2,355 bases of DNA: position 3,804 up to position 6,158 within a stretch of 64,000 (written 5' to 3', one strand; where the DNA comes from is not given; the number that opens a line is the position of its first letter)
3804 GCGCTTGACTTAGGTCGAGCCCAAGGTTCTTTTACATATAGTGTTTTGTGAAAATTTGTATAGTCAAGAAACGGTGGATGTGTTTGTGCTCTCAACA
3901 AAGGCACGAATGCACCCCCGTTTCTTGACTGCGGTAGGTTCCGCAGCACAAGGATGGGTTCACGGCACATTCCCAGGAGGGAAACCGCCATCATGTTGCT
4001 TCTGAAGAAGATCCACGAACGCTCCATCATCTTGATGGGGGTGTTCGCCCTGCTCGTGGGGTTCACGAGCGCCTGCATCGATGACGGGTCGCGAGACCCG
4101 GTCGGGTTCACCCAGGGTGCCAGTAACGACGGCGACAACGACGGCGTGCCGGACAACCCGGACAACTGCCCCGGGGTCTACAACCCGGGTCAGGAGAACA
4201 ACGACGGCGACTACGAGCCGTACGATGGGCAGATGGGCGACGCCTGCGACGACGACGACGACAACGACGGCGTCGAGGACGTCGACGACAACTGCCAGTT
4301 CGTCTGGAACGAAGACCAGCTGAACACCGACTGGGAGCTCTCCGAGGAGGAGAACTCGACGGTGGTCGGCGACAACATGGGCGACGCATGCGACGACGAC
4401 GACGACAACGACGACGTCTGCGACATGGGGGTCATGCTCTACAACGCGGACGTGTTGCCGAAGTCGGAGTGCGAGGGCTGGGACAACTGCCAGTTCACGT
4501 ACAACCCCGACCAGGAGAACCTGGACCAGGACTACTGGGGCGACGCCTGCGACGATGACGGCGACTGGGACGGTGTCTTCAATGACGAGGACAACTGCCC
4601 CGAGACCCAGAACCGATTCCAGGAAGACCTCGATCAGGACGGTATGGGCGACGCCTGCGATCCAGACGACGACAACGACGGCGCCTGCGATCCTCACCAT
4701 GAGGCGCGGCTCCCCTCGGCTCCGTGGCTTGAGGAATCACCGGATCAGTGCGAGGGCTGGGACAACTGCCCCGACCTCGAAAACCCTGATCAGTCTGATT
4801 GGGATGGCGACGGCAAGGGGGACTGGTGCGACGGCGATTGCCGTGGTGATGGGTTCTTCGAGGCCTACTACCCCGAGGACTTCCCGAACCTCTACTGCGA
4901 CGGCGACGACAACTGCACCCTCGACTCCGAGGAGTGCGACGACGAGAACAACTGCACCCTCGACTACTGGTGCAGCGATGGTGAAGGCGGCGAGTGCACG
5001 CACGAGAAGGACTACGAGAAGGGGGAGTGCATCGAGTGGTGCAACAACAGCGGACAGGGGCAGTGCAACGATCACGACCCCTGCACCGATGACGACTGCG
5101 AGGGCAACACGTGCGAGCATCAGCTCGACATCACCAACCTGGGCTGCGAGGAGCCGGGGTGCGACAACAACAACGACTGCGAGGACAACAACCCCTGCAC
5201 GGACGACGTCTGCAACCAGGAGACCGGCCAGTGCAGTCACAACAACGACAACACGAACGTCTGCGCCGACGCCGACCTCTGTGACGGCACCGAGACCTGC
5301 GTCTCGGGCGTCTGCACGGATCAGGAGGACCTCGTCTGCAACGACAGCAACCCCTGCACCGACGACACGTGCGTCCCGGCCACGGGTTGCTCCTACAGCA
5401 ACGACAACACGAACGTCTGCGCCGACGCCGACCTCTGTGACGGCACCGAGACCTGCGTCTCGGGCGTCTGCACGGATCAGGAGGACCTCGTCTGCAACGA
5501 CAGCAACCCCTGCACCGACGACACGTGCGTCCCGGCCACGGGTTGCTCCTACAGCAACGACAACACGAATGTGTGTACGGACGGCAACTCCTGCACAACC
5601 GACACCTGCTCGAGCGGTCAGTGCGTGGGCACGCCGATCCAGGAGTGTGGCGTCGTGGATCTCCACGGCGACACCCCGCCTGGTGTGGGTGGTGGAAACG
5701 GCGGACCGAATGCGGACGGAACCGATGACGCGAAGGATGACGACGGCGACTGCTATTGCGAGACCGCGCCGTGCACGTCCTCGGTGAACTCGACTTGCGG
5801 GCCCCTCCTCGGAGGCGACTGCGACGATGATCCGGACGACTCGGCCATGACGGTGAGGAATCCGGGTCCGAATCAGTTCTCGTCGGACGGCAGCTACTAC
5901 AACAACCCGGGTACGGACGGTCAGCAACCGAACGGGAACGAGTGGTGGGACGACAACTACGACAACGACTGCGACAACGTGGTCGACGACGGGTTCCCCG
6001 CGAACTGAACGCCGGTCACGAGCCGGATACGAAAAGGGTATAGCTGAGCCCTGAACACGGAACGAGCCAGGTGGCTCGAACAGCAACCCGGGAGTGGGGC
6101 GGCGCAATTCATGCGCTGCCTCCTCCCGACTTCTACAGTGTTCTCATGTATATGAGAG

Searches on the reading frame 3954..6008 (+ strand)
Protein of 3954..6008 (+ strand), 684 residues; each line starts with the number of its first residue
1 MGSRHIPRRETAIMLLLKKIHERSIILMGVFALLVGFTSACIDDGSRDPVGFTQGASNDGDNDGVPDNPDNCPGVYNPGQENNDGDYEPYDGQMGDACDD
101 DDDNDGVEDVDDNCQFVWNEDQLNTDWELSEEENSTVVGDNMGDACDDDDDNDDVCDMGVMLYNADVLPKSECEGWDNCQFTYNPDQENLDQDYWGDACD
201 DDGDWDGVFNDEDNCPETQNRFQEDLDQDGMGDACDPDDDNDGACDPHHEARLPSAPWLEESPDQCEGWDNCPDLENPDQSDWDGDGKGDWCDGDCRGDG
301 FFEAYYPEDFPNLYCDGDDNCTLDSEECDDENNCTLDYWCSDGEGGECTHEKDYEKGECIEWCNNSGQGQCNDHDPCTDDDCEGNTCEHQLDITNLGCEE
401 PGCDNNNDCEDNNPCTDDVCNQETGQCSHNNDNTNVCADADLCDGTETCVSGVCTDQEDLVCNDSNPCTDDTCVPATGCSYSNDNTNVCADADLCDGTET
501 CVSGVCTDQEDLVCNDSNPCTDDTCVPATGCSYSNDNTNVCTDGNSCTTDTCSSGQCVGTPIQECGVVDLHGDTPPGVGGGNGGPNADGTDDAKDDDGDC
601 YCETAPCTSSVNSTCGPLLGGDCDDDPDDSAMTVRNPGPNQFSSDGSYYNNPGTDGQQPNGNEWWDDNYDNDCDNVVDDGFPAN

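Call 82: search_protein_families(library=pfam, proteins=[window:3954-6008:+], max_evalue=0.001)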
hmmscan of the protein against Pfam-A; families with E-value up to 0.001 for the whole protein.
window:3954-6008:+ (684 aa): 2 families
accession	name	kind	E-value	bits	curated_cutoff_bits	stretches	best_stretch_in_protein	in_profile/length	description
PF02412.23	TSP_3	-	7.7e-13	48.3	25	2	191-223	4-36/36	Thrombospondin type 3 repeat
PF00526.23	Dicty_CTDC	-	9.5e-10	38.5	27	3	408-429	1-21/24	Dictyostelium (slime mold) repeat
